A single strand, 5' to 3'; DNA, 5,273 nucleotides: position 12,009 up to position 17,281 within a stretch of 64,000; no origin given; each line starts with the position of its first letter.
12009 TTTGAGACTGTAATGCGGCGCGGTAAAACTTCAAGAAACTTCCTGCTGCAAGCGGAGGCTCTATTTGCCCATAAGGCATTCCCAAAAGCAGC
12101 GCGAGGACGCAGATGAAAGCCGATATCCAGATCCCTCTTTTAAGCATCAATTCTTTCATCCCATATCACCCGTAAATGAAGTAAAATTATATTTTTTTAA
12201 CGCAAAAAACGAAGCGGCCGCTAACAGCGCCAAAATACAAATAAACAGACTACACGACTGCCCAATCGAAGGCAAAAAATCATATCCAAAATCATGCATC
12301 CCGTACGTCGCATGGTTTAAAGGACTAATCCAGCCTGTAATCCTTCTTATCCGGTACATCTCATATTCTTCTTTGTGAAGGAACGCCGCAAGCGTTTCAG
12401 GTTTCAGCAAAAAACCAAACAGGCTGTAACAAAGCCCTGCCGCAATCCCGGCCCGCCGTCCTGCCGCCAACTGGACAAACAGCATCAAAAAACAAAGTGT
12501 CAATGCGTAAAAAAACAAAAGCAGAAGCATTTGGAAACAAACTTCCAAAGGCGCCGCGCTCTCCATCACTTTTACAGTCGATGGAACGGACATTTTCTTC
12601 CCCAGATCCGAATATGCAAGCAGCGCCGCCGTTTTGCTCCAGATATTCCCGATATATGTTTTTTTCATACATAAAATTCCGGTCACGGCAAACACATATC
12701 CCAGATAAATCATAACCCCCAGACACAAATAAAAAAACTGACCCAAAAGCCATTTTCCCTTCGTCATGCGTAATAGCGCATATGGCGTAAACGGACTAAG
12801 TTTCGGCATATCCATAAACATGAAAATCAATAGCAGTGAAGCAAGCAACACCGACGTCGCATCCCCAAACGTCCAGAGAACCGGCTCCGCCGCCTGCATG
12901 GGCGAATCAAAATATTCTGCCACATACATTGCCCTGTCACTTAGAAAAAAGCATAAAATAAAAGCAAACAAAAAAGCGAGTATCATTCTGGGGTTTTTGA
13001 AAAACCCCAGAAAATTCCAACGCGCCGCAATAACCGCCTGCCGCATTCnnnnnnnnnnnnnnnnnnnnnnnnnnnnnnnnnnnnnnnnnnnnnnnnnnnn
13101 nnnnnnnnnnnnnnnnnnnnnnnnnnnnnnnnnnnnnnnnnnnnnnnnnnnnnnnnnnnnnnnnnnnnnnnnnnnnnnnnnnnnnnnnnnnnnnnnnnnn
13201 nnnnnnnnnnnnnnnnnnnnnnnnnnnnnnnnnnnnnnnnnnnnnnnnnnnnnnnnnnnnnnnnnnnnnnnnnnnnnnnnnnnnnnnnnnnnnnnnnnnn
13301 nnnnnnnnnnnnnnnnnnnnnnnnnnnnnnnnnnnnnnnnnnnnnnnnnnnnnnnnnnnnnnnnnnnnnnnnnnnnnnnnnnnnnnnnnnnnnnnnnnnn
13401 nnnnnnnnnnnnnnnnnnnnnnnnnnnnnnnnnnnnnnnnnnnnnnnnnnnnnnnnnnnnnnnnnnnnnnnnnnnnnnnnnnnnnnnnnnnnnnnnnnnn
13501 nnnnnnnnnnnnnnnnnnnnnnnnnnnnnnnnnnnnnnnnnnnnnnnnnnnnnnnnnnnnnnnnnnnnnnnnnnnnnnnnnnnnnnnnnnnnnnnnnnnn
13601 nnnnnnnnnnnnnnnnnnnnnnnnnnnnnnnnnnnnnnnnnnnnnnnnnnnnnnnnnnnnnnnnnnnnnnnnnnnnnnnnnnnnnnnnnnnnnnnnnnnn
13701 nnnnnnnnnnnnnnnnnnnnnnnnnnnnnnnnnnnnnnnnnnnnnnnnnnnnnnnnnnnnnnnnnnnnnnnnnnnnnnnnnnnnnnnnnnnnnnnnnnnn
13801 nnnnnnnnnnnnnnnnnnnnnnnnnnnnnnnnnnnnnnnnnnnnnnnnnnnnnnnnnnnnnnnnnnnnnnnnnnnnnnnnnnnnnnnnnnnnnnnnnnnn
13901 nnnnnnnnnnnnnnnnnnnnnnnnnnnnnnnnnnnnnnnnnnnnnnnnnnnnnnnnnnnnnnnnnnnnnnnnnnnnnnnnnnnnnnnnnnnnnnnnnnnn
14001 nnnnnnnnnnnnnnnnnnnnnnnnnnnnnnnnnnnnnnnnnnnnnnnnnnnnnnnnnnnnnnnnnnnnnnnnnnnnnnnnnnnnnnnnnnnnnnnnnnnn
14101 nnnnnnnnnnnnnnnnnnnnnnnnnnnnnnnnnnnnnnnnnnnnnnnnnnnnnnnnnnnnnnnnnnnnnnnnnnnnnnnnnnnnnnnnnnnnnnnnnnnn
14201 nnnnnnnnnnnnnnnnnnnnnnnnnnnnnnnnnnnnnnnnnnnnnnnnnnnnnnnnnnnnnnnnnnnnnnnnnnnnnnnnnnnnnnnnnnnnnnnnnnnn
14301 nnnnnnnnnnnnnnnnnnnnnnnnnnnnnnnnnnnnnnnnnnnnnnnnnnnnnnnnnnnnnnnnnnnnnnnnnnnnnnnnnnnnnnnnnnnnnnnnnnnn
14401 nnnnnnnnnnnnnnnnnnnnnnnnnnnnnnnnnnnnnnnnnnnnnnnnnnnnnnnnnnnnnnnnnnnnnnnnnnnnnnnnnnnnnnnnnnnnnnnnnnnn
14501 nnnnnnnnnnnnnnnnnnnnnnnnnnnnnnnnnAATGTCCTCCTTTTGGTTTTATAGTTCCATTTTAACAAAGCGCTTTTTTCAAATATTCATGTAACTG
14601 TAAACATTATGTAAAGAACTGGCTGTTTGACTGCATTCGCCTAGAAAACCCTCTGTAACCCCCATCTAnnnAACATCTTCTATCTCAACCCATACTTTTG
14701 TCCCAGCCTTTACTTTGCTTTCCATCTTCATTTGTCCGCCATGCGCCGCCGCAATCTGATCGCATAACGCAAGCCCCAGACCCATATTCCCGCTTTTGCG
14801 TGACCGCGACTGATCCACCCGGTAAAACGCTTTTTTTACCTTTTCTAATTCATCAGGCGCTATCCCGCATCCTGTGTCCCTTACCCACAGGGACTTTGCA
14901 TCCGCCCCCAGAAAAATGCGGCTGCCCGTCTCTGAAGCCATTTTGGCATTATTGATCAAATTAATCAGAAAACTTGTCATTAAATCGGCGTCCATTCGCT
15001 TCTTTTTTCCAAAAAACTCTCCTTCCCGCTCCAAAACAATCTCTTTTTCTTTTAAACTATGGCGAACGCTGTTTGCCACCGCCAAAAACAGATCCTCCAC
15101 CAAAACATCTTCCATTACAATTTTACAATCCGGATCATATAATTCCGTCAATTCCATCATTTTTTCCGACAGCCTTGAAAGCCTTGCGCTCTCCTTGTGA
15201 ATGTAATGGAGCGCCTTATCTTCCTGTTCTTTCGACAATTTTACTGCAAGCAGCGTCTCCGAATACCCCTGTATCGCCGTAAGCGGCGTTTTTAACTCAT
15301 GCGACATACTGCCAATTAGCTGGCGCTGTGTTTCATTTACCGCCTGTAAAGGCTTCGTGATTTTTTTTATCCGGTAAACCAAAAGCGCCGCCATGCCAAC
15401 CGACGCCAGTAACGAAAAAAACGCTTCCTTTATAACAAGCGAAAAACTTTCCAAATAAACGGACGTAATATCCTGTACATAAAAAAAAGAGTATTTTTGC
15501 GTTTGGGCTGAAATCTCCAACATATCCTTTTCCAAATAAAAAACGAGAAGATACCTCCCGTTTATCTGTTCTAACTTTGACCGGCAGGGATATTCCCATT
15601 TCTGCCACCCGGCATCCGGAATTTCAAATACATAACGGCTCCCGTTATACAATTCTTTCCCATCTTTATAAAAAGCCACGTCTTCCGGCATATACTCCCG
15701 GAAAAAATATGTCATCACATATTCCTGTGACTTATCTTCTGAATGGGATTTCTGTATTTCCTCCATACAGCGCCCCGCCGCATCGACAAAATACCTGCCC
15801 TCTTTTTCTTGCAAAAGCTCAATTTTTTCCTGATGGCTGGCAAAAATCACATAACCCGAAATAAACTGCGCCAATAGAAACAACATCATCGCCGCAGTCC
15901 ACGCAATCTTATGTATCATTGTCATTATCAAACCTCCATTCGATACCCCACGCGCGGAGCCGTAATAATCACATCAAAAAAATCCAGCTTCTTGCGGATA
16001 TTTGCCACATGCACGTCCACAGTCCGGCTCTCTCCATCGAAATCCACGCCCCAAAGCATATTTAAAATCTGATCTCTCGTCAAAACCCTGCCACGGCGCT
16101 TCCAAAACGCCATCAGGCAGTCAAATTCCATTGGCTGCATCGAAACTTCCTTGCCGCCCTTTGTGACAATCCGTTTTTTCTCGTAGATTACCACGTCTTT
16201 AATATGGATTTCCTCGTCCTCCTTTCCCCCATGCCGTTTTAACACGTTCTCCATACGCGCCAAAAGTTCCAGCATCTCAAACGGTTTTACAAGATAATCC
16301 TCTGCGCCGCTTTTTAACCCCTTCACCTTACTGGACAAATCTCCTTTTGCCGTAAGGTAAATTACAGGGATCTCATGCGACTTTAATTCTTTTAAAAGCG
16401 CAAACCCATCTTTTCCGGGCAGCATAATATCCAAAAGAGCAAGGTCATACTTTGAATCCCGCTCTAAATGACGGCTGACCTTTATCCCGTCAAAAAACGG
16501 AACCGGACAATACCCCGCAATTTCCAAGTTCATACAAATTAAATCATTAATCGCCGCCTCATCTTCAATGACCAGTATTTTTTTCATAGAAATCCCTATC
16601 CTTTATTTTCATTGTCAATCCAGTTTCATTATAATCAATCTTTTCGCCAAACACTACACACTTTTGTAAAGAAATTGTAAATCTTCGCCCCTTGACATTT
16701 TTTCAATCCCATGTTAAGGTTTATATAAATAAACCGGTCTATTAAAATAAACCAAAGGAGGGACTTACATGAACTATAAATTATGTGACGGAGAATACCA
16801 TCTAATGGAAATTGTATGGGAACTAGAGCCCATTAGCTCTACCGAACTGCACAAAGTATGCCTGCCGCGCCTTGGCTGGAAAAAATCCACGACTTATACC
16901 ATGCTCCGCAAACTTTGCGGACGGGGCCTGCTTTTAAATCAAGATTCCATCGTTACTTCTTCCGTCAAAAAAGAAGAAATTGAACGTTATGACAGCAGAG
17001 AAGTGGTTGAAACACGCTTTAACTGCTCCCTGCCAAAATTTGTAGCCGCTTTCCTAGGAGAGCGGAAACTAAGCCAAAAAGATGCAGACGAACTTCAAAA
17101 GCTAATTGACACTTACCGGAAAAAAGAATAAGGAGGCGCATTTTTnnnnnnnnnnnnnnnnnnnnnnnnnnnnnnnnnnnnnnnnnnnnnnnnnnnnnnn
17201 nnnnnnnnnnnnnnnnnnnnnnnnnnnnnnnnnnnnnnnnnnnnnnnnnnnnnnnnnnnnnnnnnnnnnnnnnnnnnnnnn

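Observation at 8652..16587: Eight-gene operon: OmpR-type response regulator, histidine kinase, 494-aa lipoprotein, two ABC-2 permeases, short LanF-like ATPase, 481-aa surface protein, 231-aa membrane protein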

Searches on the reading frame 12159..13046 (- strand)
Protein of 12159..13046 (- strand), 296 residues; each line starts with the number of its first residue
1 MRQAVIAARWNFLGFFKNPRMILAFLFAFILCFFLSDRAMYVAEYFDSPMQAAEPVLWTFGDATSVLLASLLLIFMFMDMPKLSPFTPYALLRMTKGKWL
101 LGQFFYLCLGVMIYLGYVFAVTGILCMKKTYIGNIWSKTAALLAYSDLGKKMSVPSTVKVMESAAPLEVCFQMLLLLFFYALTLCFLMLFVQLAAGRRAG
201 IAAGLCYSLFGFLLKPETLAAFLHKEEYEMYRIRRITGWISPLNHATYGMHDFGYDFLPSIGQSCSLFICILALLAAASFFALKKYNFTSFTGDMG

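Call 3: search_protein_families(library=pfam, proteins=[window:12159-13046:-], max_evalue=0.1)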
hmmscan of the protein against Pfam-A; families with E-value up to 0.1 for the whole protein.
window:12159-13046:- (296 aa): 0 families

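Call 4: search_protein_families(library=ncbifam, proteins=[window:12159-13046:-], max_evalue=0.1)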
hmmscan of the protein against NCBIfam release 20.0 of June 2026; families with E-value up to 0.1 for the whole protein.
window:12159-13046:- (296 aa): 0 families

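Call 25: search_solved_structures(query=A2, max_evalue=10)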
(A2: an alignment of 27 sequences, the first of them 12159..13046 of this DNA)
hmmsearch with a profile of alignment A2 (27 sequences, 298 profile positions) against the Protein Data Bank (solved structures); distinct sequences matched with E-value up to 10: 0.

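Call 36: find_homologous_proteins(query=A2, max_evalue=0.001)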
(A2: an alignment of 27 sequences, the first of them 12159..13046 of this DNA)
Query A2 (27 sequences) (296 aa, profile of the alignment): 1197 proteins with E <= 0.001 among 8000 candidates; the best 120 are listed.
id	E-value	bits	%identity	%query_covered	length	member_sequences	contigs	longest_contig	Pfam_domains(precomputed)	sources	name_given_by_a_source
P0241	8.9e-198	674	42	85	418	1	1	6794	-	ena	-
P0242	2.9e-149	514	69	99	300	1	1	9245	-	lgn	-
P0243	1.5e-148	512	70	99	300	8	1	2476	-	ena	-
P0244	1.7e-148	512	68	99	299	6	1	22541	-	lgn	-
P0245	3.6e-148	511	67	99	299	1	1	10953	-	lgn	-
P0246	4.4e-148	511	69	100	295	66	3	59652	-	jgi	-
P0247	4.6e-148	510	70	99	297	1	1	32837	-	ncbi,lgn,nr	ncbi:MAG: hypothetical protein HFH49_07325 [Lachnospiraceae bacterium]|nr:hypothetical protein [Lach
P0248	4.8e-148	510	70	99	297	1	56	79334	-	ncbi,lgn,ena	-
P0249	5.7e-148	510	70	99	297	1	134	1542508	-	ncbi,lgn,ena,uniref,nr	ncbi:hypothetical protein C805_03533 [Eubacterium sp. 14-2]|uniref:hypothetical protein n=1 Tax=Euba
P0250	6.0e-148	510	69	99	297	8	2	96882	-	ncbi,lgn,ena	-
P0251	6.8e-148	510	68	99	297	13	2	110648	-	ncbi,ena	-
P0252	7.9e-148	510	70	99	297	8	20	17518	-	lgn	-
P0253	8.1e-148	510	69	99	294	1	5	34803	-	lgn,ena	-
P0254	9.5e-148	509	69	99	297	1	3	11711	-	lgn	-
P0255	1.1e-147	509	70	99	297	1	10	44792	-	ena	-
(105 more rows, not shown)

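Call 55: search_protein_families(library=pfam, alignment_id=A2, max_evalue=1)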
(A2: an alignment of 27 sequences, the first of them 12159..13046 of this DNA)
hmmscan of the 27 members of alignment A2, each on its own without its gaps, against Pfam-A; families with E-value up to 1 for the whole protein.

A. member 1, window:12159-13046:- (296 aa): 0 families

B. families by the number of members that match (of 27 scanned): 6 families
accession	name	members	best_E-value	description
PF24717.1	DUF7672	1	0.029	Family of unknown function (DUF7672)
PF14986.11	DUF4514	1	0.062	Domain of unknown function (DUF4514)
PF16054.10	TMEM72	1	0.094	Transmembrane protein family 72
PF05399.16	EVI2A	1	0.11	Ectropic viral integration site 2A protein (EVI2A)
PF03707.21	MHYT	1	0.23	Bacterial signalling protein N terminal repeat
PF06422.18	PDR_CDR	1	0.48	CDR ABC transporter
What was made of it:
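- P1 and P2 do not match BPD_transp_1 or any other importer permease model (calls 3, 55).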

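Call 64: search_protein_representatives(alignment_id=A6)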
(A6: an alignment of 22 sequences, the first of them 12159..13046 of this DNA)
Query: 22 sequences, 299 profile positions. Proteins with E-value up to 0.001 (for the whole library): 1075; up to 1e-10: 420; up to 1e-30: 101. The best 150 are listed.
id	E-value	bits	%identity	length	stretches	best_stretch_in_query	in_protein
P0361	1.7e-114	398.7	-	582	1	5-298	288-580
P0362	1.1e-109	382.9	-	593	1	4-297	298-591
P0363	5.0e-109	380.7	-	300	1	5-298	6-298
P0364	2.3e-107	375.3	-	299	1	5-298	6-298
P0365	2.4e-92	326.0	-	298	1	1-298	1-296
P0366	5.1e-89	315.0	-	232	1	43-241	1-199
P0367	2.1e-88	313.0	-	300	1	5-297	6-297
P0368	2.9e-87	309.3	-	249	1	3-187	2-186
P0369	7.6e-83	294.7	-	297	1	6-298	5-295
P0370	4.3e-81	289.0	-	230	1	3-178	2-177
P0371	1.3e-79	284.2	-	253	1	3-196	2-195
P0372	4.2e-79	282.4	-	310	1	3-298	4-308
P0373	1.6e-76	274.0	-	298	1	14-296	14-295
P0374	7.5e-75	268.5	-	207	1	4-162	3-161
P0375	2.3e-73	263.6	-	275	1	1-213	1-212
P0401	3.0e-49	184.5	-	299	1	15-296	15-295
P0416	1.7e-43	165.6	-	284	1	3-298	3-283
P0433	4.4e-39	151.1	-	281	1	10-291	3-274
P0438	3.8e-36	141.4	-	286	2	4-208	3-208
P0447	1.1e-33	133.3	-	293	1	1-292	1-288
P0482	4.2e-27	111.7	-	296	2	1-216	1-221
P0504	1.8e-23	99.8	-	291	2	2-211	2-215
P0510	2.9e-22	95.9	-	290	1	4-295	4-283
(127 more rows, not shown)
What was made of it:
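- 12156..13046 (-): P1, a membrane protein of about 6 TM helices (296 aa). Presumed subunit of the ABC transporter. It belongs to an orphan family. The family has 1075 clusters at 50% identity (call 64).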

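Call 65: search_protein_families(library=pfam, proteins=[P0361, P0362, P0433, P0447, P0482, P0504, P0510, P0416, P0438, P0401], max_evalue=0.1)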
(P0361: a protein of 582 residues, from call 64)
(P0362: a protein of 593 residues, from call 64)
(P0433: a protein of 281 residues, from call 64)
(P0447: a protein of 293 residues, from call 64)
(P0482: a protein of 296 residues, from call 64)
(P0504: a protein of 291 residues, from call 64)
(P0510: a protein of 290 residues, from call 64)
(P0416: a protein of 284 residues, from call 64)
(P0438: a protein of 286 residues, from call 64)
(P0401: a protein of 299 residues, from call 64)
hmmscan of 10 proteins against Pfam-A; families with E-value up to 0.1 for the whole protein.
P0361 (582 aa): 0 families

P0362 (593 aa): 0 families

P0433 (281 aa): 0 families

P0447 (293 aa): 0 families

P0482 (296 aa): 0 families

P0504 (291 aa): 1 family
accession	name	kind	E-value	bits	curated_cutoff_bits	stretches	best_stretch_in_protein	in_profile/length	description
PF03899.21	ATP-synt_I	-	0.019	15.8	25.1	1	21-82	22-86/99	ATP synthase I chain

P0510 (290 aa): 0 families

P0416 (284 aa): 0 families

P0438 (286 aa): 0 families

P0401 (299 aa): 1 family
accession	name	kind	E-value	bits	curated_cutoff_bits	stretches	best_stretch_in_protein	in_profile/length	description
PF10779.14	XhlA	-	0.067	13.8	34.7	1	101-119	49-67/67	Haemolysin XhlA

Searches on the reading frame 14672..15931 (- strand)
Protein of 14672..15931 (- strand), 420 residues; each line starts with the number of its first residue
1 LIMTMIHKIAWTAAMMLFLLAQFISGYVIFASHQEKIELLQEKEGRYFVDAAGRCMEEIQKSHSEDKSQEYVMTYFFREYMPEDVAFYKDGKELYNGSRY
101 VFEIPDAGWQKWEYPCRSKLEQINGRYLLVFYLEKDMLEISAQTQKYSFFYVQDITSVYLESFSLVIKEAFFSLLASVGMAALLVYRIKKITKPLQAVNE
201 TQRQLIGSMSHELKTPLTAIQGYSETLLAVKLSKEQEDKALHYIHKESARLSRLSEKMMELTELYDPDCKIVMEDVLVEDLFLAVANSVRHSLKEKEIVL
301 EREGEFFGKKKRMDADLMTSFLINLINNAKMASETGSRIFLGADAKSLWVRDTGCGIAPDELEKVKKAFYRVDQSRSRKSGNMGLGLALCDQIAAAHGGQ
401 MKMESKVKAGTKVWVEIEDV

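Call 3: search_protein_families(library=pfam, proteins=[window:14672-15931:-], max_evalue=0.1)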
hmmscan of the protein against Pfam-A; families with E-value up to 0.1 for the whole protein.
window:14672-15931:- (420 aa): 3 families
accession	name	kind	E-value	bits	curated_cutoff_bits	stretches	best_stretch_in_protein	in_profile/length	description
PF02518.31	HATPase_c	-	2e-18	67.3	26.4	1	314-418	2-108/111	Histidine kinase-, DNA gyrase B-, and HSP90-like ATPase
PF00512.31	HisKA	-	3.3e-14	53.1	26.9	1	202-262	2-61/66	His Kinase A (phospho-acceptor) domain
PF13589.12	HATPase_c_3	-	0.0097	16.4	25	1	322-390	7-80/137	Histidine kinase-, DNA gyrase B-, and HSP90-like ATPase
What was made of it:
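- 14669..15931 (-): Sensor histidine kinase (420 aa from TTG, or 418 aa from the ATG at 15925). It has two TM helices (about 13-31 and 165-188) around an extracellular loop of about 135 aa, and no HAMP domain was detected. Pfam HisKA 3.3e-14 and HATPase_c 2e-18 (call 3).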

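Call 4: search_protein_families(library=ncbifam, proteins=[window:14672-15931:-], max_evalue=0.1)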
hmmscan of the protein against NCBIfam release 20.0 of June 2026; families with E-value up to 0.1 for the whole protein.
window:14672-15931:- (420 aa): 80 families (the best 25 are shown)
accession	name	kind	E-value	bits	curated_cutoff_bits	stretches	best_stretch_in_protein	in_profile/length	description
NF046044.1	PnpS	equivalog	1.5e-49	169.1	400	1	182-417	151-389/390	two-component system histidine kinase PnpS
NF033092.0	HK_WalK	equivalog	5.4e-40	137.5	725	1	162-416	333-591/594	cell wall metabolism sensor histidine kinase WalK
TIGR02966.1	phoR_proteo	equivalog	1.4e-39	136.1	334.2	1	188-413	101-329/333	phosphate regulon sensor histidine kinase PhoR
NF008312.0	PRK11100.1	equivalog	4.1e-31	108.3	356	1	204-416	258-471/477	two-component system sensor histidine kinase CreC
NF012163.2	BaeS_SmeS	equivalog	1.2e-29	103.5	500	1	185-417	223-456/457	sensor histidine kinase efflux regulator BaeS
NF041735.1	hist_kin_RppB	equivalog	1.3e-29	103.3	400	1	191-415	205-435/438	two-component system sensor histidine kinase RppB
NF053855.1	HisKinPhoRBctds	equivalog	3.9e-29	101.5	500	1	199-411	358-575/583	two-component system sensor histidine kinase PhoR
NF008235.0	PRK11006.1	equivalog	1.2e-28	100.2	390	1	190-414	193-418/431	phosphate regulon sensor histidine kinase PhoR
NF007898.0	PRK10604.1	equivalog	2.8e-28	99.3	478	1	188-413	198-417/433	two-component system sensor histidine kinase RstB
NF007007.0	PRK09470.1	equivalog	2.2e-27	96.1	486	1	190-413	233-453/463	envelope stress sensor histidine kinase CpxA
NF033091.0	HK_VanS_ACDEFG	equivalog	6.2e-27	94.4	400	1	199-408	71-284/293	vancomycin resistance histidine kinase VanS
NF041210.1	his_kin_PieS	equivalog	1.5e-26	93.5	850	1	199-415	247-466/474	two component system sensor histidine kinase PieS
NF040691.1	MtrAB_MtrB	equivalog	4.7e-26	91.9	450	1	180-412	253-485/507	MtrAB system histidine kinase MtrB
NF008468.0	PRK11360.1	equivalog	3.2e-25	88.6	646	1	204-415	398-604/616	two-component system sensor histidine kinase AtoS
NF047874.1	MASE3_PAS_HK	subfamily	3.3e-25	89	560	1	134-417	354-623/655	MASE3 domain-containing sensor histidine kinase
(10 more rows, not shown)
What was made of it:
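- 14669..15931 (-): Best NCBIfam hits are PnpS, WalK and PhoR, all below cut-off (call 4).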

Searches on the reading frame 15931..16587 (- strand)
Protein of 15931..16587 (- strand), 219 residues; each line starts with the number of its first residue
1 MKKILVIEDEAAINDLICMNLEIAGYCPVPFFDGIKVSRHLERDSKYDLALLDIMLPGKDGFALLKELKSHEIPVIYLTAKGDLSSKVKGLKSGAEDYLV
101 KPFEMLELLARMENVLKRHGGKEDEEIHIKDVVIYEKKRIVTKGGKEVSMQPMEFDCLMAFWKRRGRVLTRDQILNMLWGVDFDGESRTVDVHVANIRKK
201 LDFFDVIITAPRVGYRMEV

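Call 3: search_protein_families(library=pfam, proteins=[window:15931-16587:-], max_evalue=0.1)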
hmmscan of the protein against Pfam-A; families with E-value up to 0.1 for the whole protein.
window:15931-16587:- (219 aa): 2 families
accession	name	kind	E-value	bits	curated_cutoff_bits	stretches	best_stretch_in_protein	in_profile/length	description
PF00072.30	Response_reg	-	2.8e-21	76.2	30.2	1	4-112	1-110/111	Response regulator receiver domain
PF00486.34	Trans_reg_C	-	1e-20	74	26.2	1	145-217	1-77/77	Transcriptional regulatory protein, C terminal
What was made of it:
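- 15928..16587 (-): OmpR-family response regulator (219 aa). Pfam Response_reg 2.8e-21 and Trans_reg_C 1e-20 (call 3).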

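Call 4: search_protein_families(library=ncbifam, proteins=[window:15931-16587:-], max_evalue=0.1)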
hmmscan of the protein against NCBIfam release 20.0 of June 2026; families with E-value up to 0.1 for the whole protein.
window:15931-16587:- (219 aa): 97 families (the best 25 are shown)
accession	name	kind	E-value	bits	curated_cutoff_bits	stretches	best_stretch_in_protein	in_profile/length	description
TIGR02154.1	PhoB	equivalog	3.8e-53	180.1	296.2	1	2-217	3-225/226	phosphate regulon transcriptional regulator PhoB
NF040689.1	MtrAB_MtrA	equivalog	5.6e-50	169.7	300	1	4-216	1-217/219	MtrAB system response regulator MtrA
TIGR01387.1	cztR_silR_copR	subfamily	8.9e-49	166.1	279.2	1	4-202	1-200/218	heavy metal response regulator transcription factor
NF040534.1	resp_reg_YycF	equivalog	9.1e-45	152.7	340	1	2-202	1-208/231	response regulator YycF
NF053854.1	RespRegPhoBBctds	equivalog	7.8e-44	149.7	270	1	4-215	1-220/225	two-component system response regulator PhoB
NF045944.1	ResRegRpaBCyano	equivalog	3.3e-42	144.4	330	1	5-215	1-225/229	response regulator transcription factor RpaB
NF007546.0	PRK10161.1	equivalog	2.2e-41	141.9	471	1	2-203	3-208/229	phosphate response regulator transcription factor PhoB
NF033117.2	vanR_ACDEGLN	exception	2.5e-41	141.7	350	1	4-202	1-206/226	VanR-ABDEGLN family response regulator transcription factor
NF008567.0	PRK11517.1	equivalog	3.4e-41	141.1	353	1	3-217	2-218/223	response regulator transcription factor HprR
NF041733.1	resp_reg_CseB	equivalog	3.1e-40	138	350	1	3-217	2-226/228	two-component system response regulator CseB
NF041734.1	resp_reg_RppA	equivalog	2.5e-39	135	250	1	3-218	2-228/229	two-component system response regulator RppA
NF007982.1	PRK10710.1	equivalog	2.7e-38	131.8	380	1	2-216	8-226/235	envelope stress response regulator BaeR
NF007928.2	PRK10643.1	equivalog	3.6e-38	131.4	330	1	3-216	2-215/216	two-component system response regulator PmrA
NF007346.1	PRK09836.1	equivalog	5.4e-38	131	420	1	3-219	2-223/227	copper/silver response regulator transcription factor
NF007663.1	PRK10336.1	equivalog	7.3e-38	130.5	345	1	3-216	2-215/219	quorum sensing response regulator transcription factor QseB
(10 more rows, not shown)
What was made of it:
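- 15928..16587 (-): Best NCBIfam hits are PhoB, MtrA and YycF, all below their cut-offs (call 4).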

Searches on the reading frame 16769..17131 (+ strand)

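Call 19: search_protein_families(library=pfam, proteins=[window:16769-17131:+], max_evalue=0.05)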
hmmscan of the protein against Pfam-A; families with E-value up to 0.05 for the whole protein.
window:16769-17131:+ (120 aa): 2 families
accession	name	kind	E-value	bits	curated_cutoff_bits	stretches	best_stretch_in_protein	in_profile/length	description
PF03965.22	Penicillinase_R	-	6.6e-19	68.8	22.6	1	7-114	3-114/115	Penicillinase repressor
PF01047.28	MarR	-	0.00069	19.9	24.6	1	8-55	4-47/59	MarR family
